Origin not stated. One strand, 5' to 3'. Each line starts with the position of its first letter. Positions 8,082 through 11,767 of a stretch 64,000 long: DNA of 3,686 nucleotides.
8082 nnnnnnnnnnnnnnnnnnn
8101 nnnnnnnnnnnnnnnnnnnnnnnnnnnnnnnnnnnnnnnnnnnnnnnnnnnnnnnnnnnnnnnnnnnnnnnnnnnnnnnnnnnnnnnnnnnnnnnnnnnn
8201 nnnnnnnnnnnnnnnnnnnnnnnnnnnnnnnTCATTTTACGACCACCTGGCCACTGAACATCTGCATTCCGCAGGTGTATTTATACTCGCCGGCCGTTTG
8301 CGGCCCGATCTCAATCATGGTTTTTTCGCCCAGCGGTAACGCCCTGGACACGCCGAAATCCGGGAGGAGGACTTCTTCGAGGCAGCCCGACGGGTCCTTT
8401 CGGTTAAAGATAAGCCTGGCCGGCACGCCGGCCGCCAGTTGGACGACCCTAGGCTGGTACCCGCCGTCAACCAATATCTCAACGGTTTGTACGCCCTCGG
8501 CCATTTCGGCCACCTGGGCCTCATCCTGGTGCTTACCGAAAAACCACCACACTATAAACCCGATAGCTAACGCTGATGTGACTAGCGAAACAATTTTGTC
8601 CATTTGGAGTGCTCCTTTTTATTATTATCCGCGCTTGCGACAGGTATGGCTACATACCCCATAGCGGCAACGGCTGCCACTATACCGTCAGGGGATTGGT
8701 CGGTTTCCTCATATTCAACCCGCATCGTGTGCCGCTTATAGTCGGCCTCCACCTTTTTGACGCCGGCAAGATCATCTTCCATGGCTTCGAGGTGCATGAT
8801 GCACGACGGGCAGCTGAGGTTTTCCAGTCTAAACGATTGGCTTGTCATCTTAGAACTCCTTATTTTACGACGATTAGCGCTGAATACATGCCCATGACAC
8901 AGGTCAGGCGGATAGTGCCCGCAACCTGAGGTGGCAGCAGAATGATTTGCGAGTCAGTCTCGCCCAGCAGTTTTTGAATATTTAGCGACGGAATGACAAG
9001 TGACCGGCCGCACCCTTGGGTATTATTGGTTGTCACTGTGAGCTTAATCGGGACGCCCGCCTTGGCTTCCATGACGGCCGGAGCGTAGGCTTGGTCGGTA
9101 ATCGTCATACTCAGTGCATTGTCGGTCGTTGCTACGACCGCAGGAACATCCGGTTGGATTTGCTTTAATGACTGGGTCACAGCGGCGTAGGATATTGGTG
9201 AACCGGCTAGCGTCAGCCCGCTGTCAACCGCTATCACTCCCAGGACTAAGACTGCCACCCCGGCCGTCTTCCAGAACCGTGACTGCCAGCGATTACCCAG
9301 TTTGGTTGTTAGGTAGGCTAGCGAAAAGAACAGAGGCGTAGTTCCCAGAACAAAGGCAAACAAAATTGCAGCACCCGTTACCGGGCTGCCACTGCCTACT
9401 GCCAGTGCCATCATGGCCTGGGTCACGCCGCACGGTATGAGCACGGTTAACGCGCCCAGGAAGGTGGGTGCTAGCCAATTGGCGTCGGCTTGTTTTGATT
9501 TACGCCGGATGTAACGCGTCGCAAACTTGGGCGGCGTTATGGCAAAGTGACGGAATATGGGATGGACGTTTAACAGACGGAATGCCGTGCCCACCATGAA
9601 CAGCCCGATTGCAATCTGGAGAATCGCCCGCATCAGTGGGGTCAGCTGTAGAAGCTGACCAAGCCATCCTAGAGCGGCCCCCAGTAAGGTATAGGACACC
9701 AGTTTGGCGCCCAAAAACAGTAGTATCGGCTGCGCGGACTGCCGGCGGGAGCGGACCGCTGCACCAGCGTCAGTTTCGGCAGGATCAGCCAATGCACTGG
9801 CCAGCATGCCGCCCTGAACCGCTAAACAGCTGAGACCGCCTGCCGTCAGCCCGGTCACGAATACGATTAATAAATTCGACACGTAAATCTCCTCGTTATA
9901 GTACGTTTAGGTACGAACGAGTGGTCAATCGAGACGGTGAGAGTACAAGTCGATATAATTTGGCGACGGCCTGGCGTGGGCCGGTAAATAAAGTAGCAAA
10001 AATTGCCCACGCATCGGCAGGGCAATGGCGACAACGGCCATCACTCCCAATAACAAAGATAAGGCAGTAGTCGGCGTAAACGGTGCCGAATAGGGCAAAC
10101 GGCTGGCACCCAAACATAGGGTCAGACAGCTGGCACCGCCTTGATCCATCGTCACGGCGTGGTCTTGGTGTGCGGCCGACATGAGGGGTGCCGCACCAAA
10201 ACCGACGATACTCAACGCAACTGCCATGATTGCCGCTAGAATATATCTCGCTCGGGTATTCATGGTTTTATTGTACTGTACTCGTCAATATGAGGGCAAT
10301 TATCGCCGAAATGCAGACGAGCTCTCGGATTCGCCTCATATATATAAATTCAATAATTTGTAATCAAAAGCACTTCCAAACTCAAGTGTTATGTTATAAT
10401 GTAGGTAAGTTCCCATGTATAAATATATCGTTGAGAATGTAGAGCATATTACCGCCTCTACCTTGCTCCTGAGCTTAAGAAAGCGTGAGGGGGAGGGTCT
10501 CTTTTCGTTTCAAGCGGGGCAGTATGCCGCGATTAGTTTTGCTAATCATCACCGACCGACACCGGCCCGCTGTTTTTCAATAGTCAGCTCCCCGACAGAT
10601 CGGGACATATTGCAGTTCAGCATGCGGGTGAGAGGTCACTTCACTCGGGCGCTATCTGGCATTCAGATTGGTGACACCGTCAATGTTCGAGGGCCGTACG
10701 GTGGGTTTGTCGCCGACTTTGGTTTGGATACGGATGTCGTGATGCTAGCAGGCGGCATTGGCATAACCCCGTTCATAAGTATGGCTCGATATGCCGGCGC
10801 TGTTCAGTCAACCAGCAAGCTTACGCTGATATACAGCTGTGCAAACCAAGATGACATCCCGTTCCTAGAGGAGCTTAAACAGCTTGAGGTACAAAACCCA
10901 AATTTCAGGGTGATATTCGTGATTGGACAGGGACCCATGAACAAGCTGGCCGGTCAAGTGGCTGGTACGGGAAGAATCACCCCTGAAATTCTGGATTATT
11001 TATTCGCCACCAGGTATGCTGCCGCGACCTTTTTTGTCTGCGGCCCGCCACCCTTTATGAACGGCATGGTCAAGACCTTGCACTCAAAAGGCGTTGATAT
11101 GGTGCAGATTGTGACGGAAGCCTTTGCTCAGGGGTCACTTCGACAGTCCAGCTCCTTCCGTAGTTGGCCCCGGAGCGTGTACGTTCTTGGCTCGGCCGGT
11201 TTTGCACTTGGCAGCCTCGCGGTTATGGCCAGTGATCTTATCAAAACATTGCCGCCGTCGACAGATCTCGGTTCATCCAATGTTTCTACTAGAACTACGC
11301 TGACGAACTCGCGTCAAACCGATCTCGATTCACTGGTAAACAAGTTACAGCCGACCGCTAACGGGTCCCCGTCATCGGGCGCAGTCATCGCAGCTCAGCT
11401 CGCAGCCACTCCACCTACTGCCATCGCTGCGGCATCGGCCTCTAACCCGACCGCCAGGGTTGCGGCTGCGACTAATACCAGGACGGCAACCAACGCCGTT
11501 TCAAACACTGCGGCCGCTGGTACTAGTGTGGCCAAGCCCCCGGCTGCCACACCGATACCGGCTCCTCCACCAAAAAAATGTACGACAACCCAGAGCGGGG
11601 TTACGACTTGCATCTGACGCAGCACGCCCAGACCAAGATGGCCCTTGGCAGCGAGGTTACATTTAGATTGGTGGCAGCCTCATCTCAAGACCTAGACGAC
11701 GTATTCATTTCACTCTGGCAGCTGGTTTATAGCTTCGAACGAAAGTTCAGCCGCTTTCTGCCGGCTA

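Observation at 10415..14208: Split ferric-reductase/NOX-like module with its own flavin transferase, next to copper genes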

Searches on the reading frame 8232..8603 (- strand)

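Call 3: search_protein_families(library=pfam, proteins=[window:8232-8603:-], max_evalue=0.01)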
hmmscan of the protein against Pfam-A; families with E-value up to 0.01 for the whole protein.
window:8232-8603:- (123 aa): 1 family
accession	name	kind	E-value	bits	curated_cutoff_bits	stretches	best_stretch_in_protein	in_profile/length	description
PF13473.12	Cupredoxin_1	-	7.7e-22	77.7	27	1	14-122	2-104/104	Cupredoxin-like domain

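Call 4: search_protein_families(library=ncbifam, proteins=[window:8232-8603:-], max_evalue=0.01)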
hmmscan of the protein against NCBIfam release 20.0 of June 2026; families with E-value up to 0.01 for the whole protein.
window:8232-8603:- (123 aa): 0 families

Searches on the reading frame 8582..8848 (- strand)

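Call 3: search_protein_families(library=pfam, proteins=[window:8582-8848:-], max_evalue=0.01)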
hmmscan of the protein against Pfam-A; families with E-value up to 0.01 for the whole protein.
window:8582-8848:- (88 aa): 1 family
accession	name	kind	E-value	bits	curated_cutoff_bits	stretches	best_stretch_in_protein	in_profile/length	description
PF00403.32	HMA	-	4.7e-08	33.8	24.8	1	6-65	2-61/62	Heavy-metal-associated domain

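Call 4: search_protein_families(library=ncbifam, proteins=[window:8582-8848:-], max_evalue=0.01)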
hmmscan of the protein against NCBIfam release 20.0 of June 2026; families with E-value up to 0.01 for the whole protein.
window:8582-8848:- (88 aa): 11 families
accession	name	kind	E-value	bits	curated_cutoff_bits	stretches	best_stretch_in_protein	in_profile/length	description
NF033794.2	chaper_CopZ_Eh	exception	1.8e-12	47.2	95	1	4-67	2-65/68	copper chaperone CopZ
NF033556.1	MerTP_fusion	equivalog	5.9e-08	32.5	180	1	3-66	121-184/186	mercuric transport protein MerTP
TIGR00003.1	TIGR00003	subfamily_domain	7.2e-08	32.5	62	1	4-65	2-63/66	copper ion binding protein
NF010311.1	PRK13748.1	subfamily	8.5e-08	31.5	600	1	6-78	3-74/560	mercury(II) reductase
NF033795.1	chaper_CopZ_Bs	exception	7.4e-07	29.3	91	1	8-65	6-63/66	copper chaperone CopZ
NF041115.1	UxxU_metal_bind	equivalog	8.2e-07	29.1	95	1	6-70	8-72/74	metal-binding (seleno)protein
NF047957.1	CopZ_AFE_1862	equivalog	3.2e-05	24.3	85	1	8-67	5-61/62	CopZ family metallochaperone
NF045683.1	MerT_CopZ_Se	exception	8.2e-05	22.2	375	1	5-67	165-227/235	MerT/CopZ fusion-like heavy metal transport selenoprotein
NF008262.1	PRK11033.1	equivalog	0.00012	20.7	1005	1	3-83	42-120/731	zinc/cadmium/mercury/lead-transporting ATPase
NF033781.1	chaper_CopP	exception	0.0011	19.1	112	1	5-65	3-62/65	copper-binding metallochaperone CopP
NF007952.0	PRK10671.1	equivalog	0.0041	15.3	1316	1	3-80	104-177/838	copper-exporting P-type ATPase CopA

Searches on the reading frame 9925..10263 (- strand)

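Call 3: search_protein_families(library=pfam, proteins=[window:9925-10263:-], max_evalue=0.01)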
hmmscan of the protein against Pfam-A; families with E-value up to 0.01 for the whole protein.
window:9925-10263:- (112 aa): 0 families

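Call 4: search_protein_families(library=ncbifam, proteins=[window:9925-10263:-], max_evalue=0.01)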
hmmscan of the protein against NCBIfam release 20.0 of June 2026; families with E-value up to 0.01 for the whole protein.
window:9925-10263:- (112 aa): 0 families

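Call 8: search_protein_families(library=pfam, proteins=[window:9925-10263:-], max_evalue=10)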
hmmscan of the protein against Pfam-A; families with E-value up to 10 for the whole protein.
window:9925-10263:- (112 aa): 1 family
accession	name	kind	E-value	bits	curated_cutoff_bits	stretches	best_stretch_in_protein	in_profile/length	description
PF19053.6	EccD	-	0.016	14.6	30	1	8-82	28-99/339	EccD-like transmembrane domain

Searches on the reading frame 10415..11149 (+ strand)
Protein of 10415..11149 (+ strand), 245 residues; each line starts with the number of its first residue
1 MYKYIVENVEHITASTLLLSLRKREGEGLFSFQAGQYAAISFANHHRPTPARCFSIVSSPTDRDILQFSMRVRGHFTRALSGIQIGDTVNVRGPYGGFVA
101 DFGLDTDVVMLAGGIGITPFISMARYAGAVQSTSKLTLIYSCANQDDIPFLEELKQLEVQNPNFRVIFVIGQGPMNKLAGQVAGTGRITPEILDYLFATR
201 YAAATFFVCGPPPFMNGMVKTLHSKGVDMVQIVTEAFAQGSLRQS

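Call 43: search_solved_structures(query=window:10415-11149:+, max_evalue=0.00001, show_alignments=2)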
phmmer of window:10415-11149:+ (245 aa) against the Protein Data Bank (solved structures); distinct sequences matched with E-value up to 0.00001: 48.
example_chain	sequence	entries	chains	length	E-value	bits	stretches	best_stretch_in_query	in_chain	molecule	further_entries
2eix_A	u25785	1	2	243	9.3e-17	64.4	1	4-222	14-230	NADH-cytochrome b5 reductase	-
1krh_A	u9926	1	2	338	2.5e-15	59.7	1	7-238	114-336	Benzoate 1,2-Dioxygenase Reductase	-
6mv1_A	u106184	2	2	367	3.1e-14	56.1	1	72-225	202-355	Cytochrome b5 reductase 4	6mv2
7rom_A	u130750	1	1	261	8e-14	54.8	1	71-217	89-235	NADH-cytochrome b5 reductase 1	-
7qu3_A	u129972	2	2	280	2.2e-12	50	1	49-237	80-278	Na(+)-translocating NADH-quinone reductase subunit F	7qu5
8qq5_A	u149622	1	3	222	4.7e-12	49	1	30-169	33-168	Oxidoreductase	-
7qty_A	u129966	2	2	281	6.5e-12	48.5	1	77-237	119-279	Na(+)-translocating NADH-quinone reductase subunit F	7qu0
3ozu_A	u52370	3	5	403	7e-12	48.4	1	24-238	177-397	Flavohemoprotein | Flavohemoglobin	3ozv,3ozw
8qq1_C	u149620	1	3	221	7.1e-12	48.4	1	30-169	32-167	Oxidoreductase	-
1cqx_A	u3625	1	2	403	8e-12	48.2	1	24-238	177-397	FLAVOHEMOPROTEIN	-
1tvc_A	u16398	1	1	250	1.8e-11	47.1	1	11-238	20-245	METHANE MONOOXYGENASE COMPONENT C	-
1gvh_A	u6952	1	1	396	2.5e-11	46.6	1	21-238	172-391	FLAVOHEMOPROTEIN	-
8qt6_A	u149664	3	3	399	3.4e-11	46.2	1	30-169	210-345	FAD-binding FR-type domain-containing protein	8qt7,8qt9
2rc5_A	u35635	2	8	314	3.7e-11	46.1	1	72-220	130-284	Ferredoxin-NADP reductase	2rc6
8qq7_A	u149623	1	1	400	5e-11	45.6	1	30-169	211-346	FAD-binding FR-type domain-containing protein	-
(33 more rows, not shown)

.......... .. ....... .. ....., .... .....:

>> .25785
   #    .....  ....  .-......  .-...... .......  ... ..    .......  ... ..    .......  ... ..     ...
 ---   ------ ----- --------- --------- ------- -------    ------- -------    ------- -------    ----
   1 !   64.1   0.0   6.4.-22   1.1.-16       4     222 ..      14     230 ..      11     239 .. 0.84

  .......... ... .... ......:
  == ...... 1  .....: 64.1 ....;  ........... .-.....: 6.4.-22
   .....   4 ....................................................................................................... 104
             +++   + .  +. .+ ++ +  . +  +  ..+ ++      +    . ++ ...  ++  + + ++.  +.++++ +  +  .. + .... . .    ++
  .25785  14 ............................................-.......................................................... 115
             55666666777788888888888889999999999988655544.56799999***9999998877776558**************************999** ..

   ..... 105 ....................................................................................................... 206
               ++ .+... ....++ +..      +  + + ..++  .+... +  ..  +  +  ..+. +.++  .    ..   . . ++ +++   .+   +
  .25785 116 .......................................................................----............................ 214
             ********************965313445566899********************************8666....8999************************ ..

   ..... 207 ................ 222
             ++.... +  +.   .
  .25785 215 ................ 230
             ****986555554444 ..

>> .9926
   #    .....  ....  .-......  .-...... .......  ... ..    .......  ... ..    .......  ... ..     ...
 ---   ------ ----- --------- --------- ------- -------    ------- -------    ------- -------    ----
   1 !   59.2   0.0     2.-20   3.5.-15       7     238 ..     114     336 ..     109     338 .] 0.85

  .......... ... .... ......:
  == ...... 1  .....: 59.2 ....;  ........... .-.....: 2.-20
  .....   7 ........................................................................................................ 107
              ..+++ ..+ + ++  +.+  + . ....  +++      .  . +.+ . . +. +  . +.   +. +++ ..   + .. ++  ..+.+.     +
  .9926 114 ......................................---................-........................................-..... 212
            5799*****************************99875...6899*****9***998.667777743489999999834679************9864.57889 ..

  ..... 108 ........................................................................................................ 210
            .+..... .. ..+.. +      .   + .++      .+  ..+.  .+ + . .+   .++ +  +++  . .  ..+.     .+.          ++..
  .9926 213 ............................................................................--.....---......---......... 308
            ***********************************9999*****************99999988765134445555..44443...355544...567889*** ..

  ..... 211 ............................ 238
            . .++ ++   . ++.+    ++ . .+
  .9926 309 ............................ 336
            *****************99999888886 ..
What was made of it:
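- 10415..11617 (+): Dehydrogenase subunit: FNR-like FAD/NAD(P)H domain, TM anchor and exo-tail (400 aa). Best solved relatives are cytochrome b5 reductase (9e-17), BenC and the SpNOX DH domain (5e-12) (call 43).
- The FNR domain matches the SpNOX DH domain at 5e-12 (call 43).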

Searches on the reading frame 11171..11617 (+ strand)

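Call 8: search_protein_families(library=pfam, proteins=[window:11171-11617:+], max_evalue=10)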
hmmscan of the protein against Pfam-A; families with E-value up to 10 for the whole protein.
window:11171-11617:+ (148 aa): 1 family
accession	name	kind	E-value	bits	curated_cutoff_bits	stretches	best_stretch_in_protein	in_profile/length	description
PF12146.15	Hydrolase_4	-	0.16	11.7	27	1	50-108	60-124/239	Serine aminopeptidase, S33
